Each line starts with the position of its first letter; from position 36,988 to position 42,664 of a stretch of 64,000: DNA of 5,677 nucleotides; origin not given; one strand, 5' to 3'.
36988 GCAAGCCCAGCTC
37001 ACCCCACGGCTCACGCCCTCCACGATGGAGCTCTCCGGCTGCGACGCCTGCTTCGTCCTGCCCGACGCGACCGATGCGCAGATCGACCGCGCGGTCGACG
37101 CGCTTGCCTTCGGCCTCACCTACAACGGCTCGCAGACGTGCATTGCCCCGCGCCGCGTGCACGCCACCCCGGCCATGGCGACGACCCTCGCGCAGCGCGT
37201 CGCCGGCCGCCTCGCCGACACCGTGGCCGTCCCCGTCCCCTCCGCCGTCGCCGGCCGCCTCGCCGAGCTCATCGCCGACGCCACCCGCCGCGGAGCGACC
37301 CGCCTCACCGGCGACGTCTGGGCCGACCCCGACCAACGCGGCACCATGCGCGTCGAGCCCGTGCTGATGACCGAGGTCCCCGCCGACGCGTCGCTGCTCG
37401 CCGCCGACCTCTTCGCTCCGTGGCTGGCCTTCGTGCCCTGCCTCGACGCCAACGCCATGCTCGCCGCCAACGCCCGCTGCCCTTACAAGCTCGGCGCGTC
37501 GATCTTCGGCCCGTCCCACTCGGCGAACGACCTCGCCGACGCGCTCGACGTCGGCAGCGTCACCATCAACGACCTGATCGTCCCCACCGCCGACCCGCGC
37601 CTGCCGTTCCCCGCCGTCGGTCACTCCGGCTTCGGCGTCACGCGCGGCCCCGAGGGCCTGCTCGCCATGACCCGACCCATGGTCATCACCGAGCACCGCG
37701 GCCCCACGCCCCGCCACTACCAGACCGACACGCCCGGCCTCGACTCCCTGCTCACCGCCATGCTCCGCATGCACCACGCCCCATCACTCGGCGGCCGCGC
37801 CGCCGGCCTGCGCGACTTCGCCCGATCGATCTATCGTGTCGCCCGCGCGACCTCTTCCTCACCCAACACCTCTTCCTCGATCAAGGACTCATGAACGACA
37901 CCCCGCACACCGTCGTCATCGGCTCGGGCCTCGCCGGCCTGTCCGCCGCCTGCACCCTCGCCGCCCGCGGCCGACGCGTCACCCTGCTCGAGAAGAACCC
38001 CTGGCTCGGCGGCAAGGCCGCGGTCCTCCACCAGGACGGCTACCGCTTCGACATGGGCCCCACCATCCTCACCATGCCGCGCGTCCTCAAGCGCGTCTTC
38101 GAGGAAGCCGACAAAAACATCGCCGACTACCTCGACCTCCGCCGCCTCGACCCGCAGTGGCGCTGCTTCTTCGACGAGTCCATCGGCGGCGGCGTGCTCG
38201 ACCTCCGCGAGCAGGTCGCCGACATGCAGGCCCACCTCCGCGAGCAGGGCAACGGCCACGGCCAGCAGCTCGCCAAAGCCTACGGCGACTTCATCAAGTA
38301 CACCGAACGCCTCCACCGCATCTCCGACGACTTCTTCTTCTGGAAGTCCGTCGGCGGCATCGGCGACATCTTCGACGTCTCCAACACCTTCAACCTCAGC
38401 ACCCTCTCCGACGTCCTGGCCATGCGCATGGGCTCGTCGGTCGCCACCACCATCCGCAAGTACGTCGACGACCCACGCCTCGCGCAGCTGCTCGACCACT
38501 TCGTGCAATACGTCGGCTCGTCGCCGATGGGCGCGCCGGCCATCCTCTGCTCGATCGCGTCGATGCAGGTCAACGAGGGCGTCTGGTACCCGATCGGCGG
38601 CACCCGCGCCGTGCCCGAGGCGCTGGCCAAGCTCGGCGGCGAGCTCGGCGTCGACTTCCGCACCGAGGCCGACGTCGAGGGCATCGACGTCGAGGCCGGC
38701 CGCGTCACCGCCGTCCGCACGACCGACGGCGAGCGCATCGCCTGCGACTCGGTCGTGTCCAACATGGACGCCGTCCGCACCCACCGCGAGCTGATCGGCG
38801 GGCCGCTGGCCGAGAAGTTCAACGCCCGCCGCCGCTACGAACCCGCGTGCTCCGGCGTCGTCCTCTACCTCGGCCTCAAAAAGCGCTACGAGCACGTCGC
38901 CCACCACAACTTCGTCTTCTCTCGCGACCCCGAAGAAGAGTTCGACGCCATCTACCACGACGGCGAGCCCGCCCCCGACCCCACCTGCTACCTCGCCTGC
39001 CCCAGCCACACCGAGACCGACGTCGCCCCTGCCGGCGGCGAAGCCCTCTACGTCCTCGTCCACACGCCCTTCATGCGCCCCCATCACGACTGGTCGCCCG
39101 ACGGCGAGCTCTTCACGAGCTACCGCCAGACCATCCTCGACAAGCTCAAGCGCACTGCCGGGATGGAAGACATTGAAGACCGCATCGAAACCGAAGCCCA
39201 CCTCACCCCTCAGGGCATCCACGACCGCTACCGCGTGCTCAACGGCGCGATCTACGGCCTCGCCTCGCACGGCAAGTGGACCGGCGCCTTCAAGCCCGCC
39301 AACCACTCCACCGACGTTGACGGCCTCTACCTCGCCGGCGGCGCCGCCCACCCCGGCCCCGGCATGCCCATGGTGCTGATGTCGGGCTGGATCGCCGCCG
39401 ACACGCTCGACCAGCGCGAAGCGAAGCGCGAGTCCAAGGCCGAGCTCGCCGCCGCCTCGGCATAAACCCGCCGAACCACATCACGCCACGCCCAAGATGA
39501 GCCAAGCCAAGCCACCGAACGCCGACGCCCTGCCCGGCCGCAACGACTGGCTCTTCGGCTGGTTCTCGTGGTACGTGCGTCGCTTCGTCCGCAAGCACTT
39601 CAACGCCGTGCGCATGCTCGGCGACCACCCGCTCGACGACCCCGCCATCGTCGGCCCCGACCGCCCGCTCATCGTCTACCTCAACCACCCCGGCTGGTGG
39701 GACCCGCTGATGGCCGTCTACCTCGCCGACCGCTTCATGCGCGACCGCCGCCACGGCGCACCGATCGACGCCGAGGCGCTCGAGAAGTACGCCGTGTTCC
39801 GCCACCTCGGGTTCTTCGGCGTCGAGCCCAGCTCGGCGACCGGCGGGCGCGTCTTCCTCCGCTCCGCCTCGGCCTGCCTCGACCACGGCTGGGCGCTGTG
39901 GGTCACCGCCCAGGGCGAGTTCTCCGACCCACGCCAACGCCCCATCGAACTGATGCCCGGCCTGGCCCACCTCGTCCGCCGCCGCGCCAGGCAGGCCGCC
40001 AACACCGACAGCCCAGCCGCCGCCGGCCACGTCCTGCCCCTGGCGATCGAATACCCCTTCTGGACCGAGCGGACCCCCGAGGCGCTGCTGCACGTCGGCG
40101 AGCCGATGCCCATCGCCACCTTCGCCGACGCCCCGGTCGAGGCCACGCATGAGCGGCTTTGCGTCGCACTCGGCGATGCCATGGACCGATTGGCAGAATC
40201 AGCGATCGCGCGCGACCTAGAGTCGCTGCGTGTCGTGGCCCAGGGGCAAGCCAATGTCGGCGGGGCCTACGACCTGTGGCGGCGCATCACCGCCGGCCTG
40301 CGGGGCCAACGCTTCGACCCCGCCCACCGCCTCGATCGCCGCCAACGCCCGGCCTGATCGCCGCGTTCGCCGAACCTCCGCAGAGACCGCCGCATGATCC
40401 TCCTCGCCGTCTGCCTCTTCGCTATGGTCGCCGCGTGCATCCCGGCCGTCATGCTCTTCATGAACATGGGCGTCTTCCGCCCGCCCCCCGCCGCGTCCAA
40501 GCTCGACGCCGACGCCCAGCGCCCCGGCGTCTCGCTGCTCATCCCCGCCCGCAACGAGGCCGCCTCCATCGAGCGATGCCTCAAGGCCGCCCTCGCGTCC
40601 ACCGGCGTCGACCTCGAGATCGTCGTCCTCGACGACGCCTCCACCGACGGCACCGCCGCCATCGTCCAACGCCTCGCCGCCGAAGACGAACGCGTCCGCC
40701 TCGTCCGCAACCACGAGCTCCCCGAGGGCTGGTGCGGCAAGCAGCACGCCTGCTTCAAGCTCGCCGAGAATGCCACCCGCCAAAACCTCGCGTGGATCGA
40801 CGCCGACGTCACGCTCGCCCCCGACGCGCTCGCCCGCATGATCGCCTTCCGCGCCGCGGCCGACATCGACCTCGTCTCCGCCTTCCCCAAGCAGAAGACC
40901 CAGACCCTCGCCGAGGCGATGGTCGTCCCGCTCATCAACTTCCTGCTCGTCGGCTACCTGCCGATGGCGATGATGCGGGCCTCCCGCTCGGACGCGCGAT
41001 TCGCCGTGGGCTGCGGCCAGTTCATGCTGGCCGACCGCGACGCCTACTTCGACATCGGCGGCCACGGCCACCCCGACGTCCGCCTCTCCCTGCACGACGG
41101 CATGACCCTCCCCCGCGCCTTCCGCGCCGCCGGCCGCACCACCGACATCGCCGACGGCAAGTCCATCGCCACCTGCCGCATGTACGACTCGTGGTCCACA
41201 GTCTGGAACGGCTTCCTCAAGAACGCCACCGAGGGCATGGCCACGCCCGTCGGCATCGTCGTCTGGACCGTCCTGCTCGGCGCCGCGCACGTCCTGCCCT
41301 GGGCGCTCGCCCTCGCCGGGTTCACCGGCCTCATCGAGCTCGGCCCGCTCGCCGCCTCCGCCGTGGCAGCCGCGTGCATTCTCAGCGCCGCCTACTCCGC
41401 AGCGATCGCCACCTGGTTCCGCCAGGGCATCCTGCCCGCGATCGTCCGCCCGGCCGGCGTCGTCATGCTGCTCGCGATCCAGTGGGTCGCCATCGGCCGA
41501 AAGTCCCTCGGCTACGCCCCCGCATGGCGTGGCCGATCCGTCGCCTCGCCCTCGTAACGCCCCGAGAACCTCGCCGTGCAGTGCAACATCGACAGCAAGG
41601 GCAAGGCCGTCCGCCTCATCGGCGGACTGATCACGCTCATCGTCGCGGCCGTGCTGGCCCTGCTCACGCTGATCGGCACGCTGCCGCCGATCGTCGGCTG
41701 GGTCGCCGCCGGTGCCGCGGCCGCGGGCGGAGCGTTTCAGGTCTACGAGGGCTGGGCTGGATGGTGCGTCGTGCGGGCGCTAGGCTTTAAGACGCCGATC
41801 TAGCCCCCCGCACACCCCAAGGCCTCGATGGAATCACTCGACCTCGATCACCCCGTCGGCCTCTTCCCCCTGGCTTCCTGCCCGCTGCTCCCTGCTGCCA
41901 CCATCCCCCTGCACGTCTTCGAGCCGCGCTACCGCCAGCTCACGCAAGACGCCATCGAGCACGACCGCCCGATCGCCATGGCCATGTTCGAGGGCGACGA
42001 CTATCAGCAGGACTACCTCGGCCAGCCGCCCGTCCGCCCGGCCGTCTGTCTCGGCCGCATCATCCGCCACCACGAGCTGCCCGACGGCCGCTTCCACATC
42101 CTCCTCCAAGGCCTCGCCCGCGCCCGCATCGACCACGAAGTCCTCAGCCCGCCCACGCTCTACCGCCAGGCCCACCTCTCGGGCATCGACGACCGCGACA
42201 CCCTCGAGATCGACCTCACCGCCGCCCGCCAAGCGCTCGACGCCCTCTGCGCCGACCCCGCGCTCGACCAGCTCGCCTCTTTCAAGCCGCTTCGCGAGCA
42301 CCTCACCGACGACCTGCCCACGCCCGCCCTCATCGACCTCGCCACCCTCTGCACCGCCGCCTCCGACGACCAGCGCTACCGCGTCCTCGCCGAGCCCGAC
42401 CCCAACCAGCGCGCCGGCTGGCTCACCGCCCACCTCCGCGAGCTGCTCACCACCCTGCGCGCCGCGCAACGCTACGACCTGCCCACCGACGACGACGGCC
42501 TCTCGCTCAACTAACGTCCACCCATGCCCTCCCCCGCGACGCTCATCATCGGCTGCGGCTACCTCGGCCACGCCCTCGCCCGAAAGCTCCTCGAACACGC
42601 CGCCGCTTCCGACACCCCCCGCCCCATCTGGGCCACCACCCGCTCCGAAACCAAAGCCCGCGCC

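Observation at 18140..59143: Five copies of a long-palindrome element class built from ~8-nt periodic purine-rich units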

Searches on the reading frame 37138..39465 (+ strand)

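Call 41: search_protein_families(library=pfam, proteins=[window:37138-39465:+], max_evalue=0.00001)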
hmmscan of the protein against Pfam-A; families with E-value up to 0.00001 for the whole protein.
window:37138-39465:+ (775 aa): 8 families
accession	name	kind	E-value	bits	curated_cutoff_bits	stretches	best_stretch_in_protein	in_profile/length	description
PF01593.30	Amino_oxidase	-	4.3e-31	109.1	19.8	1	265-756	1-441/443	Flavin containing amine oxidoreductase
PF13450.12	NAD_binding_8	-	1e-14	55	21.9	1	260-322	1-66/68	NAD(P)-binding Rossmann-like domain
PF01266.30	DAO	-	3.6e-11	43.6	27.9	1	258-292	2-36/353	FAD dependent oxidoreductase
PF07992.20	Pyr_redox_2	-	7.1e-10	39.2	26.1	0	257-292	2-38/291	Pyridine nucleotide-disulphide oxidoreductase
PF00890.30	FAD_binding_2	-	1.6e-08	34.6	20.4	1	258-295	2-39/414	FAD binding domain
PF12831.13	FAD_oxidored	-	2.4e-08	34.1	27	1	259-295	3-39/416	FAD dependent oxidoreductase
PF03486.20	HI0933_like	-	3.4e-08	33.7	50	0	257-294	2-39/244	HI0933-like protein Rossmann domain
PF00070.33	Pyr_redox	-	4.1e-08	34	22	0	257-291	1-35/82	Pyridine nucleotide-disulphide oxidoreductase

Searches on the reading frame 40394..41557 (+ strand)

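Call 41: search_protein_families(library=pfam, proteins=[window:40394-41557:+], max_evalue=0.00001)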
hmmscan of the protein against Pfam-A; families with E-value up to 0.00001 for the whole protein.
window:40394-41557:+ (387 aa): 3 families
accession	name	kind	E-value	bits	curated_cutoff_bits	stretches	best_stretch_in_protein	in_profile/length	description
PF00535.33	Glycos_transf_2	-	2.5e-23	83.3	23.3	1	47-164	1-114/168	Glycosyl transferase family 2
PF13641.12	Glyco_tranf_2_3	-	9.6e-15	55.6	27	1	44-257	1-208/230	Glycosyltransferase like family 2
PF13506.12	Glyco_transf_21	-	1.1e-06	28.6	21.7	1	111-271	13-166/174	Glycosyl transferase family 21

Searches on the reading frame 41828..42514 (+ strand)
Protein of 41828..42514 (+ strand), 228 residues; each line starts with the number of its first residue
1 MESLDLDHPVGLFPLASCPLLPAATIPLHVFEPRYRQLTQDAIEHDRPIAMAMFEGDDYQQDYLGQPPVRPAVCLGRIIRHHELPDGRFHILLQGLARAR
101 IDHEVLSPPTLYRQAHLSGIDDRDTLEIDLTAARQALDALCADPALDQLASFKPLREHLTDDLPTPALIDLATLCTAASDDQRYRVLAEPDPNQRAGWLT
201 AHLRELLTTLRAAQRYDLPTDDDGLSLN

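Call 41: search_protein_families(library=pfam, proteins=[window:41828-42514:+], max_evalue=0.00001)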
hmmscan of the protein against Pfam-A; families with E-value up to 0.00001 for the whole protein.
window:41828-42514:+ (228 aa): 1 family
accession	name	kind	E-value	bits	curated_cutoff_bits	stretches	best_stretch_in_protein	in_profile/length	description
PF02190.22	LON_substr_bdg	-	9.7e-25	88.1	28.7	1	12-203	4-198/200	ATP-dependent protease La (LON) substrate-binding domain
